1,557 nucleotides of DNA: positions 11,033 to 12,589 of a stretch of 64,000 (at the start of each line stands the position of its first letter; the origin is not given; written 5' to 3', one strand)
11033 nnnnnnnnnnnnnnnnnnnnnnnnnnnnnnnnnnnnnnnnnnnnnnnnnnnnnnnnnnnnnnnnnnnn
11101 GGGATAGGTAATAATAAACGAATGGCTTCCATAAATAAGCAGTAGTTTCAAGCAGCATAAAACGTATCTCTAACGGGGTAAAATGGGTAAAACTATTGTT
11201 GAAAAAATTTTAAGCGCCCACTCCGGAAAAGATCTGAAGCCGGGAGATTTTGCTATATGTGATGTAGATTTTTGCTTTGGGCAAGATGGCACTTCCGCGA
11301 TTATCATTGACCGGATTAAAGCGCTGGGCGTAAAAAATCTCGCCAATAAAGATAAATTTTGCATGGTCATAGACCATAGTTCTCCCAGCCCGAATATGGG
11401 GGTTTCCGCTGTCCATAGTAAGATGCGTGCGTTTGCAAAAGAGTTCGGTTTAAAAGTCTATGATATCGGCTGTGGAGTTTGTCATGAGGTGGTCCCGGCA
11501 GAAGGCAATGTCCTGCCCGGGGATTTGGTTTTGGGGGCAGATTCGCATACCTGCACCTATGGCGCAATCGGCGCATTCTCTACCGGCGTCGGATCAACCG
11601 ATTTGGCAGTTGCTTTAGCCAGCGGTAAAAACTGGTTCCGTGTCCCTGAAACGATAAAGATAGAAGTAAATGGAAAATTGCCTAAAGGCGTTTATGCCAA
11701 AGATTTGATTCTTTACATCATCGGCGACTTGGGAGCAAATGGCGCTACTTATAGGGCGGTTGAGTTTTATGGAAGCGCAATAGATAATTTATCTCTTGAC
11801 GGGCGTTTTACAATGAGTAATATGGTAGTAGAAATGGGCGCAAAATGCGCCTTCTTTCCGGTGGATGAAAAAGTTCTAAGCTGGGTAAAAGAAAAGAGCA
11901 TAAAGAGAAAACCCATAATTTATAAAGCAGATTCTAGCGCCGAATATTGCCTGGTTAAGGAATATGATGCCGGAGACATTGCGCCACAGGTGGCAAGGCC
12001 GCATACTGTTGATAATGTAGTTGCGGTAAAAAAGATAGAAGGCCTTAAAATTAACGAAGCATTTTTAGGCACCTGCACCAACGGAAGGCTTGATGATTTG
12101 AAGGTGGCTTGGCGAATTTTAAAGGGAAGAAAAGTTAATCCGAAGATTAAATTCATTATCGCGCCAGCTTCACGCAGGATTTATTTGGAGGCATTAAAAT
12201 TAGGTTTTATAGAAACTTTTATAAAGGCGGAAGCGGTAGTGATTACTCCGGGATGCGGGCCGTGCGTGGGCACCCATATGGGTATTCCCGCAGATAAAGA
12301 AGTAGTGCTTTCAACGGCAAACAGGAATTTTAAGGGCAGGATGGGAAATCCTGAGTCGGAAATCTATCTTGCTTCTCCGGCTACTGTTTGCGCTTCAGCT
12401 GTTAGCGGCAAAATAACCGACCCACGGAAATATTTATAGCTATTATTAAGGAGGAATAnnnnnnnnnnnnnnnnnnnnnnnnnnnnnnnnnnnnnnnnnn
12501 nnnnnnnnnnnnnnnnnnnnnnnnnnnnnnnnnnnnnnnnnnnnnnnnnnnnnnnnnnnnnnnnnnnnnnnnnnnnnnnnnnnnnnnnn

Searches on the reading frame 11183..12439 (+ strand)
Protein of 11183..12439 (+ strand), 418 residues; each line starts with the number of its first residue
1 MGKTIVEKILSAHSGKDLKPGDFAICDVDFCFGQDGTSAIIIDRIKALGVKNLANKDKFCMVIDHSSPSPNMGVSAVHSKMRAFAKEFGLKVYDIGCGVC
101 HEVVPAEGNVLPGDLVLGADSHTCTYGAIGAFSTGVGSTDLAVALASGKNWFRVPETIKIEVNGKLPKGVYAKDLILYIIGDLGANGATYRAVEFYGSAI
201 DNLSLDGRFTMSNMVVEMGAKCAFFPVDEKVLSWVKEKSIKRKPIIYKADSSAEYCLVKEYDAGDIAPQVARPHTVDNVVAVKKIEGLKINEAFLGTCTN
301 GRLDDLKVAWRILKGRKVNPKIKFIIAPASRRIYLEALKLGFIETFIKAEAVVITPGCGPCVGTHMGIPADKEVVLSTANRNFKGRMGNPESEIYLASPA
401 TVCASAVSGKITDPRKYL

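Call 3: search_protein_families(library=pfam, proteins=[window:11183-12439:+])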
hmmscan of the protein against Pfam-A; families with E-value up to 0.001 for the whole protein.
window:11183-12439:+ (418 aa): 1 family
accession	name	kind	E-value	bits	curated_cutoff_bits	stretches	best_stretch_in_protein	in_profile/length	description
PF00330.25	Aconitase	-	6.6e-97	325.8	28.7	2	7-284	1-305/463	Aconitase family (aconitate hydratase)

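Call 4: search_protein_families(library=ncbifam, proteins=[window:11183-12439:+])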
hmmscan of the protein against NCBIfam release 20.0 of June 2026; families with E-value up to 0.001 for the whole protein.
window:11183-12439:+ (418 aa): 19 families
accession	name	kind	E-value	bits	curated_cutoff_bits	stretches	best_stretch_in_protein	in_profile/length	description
NF001614.1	PRK00402.1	subfamily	1.2e-168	561.1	385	1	3-415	1-415/415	aconitase/3-isopropylmalate dehydratase large subunit family protein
TIGR01343.1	hacA_fam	subfamily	9.2e-164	544.9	385.7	1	4-415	1-412/412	homoaconitate hydratase family protein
TIGR02086.1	IPMI_arch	subfamily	2.3e-161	537.1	410.15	1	3-415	1-410/411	3-isopropylmalate dehydratase/homoaconitate hydratase family large subunit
TIGR02083.1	LEU2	equivalog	3.3e-148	494.1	610.65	1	4-416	2-418/419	3-isopropylmalate dehydratase large subunit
NF040615.1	HacA_Meth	equivalog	4.2e-134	447.4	550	1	4-413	2-417/419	homoaconitase large subunit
NF005558.0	PRK07229.1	equivalog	3.7e-100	336.4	612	1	1-416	1-414/647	aconitate hydratase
NF009116.0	PRK12466.1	subfamily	2e-88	297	531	2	2-279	4-300/472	3-isopropylmalate dehydratase large subunit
TIGR01342.1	acon_putative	hypoth_equivalog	4.1e-87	292.9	719.15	1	4-416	1-411/655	putative aconitate hydratase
NF004016.0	PRK05478.1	subfamily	6.8e-80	268.9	510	2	1-283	2-302/468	3-isopropylmalate dehydratase large subunit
TIGR00139.1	h_aconitase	equivalog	9.4e-75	252.3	529.9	1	11-417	15-457/709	homoaconitase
TIGR00170.1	leuC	equivalog_domain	1.8e-67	228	560.25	2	1-282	1-300/466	3-isopropylmalate dehydratase large subunit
TIGR01340.1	aconitase_mito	equivalog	8.4e-48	163.3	825.35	1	79-411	115-472/745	aconitate hydratase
NF006690.0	PRK09238.1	equivalog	3.8e-44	150.8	782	2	242-417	644-817/852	bifunctional aconitate hydratase 2/2-methylisocitrate dehydratase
NF006757.0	PRK09277.1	subfamily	4.5e-35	120.6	686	2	105-280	195-383/888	aconitate hydratase AcnA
NF009520.0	PRK12881.1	subfamily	3.4e-34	117.7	905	2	110-239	201-330/893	aconitate hydratase AcnA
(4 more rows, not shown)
